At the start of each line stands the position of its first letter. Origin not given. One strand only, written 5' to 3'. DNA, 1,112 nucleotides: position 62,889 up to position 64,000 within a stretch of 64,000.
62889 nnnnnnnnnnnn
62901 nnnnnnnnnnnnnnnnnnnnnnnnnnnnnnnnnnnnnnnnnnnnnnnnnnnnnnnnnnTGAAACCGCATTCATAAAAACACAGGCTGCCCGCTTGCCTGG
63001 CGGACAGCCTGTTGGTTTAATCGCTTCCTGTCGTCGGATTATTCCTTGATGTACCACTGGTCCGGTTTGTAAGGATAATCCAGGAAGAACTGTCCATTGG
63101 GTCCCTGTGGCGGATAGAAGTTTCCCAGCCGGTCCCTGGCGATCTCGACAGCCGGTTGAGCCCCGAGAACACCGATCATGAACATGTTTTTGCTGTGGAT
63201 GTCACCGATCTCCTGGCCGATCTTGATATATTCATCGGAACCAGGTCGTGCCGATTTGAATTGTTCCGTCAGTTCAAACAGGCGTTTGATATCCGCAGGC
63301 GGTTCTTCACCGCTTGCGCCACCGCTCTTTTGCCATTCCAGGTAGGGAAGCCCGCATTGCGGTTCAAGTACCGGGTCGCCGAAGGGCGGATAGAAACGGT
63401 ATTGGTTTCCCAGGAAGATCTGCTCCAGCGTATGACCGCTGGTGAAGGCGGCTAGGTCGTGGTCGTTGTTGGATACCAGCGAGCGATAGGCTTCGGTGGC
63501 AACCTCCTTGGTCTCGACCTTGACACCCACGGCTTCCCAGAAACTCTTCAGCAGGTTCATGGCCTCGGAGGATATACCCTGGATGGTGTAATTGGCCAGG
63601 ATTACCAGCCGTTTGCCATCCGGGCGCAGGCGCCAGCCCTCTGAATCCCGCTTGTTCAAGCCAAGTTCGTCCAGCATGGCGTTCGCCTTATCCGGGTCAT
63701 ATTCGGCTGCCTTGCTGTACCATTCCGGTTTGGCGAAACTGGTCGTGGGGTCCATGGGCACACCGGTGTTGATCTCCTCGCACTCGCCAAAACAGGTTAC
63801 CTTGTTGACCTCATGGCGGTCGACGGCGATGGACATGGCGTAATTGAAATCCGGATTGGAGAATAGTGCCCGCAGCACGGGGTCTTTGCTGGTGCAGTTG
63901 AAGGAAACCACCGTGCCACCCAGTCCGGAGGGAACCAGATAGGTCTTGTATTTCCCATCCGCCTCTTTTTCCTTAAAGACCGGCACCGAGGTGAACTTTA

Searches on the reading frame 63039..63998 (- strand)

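Call 38: search_protein_families(library=pfam, proteins=[window:63039-63998:-], max_evalue=0.0001)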
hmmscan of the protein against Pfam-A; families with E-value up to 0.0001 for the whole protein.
window:63039-63998:- (319 aa): 1 family
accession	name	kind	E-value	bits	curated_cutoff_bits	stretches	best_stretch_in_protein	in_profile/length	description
PF00496.27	SBP_bac_5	-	2.7e-20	73.2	32.4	1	13-184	186-343/368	Bacterial extracellular solute-binding proteins, family 5 Middle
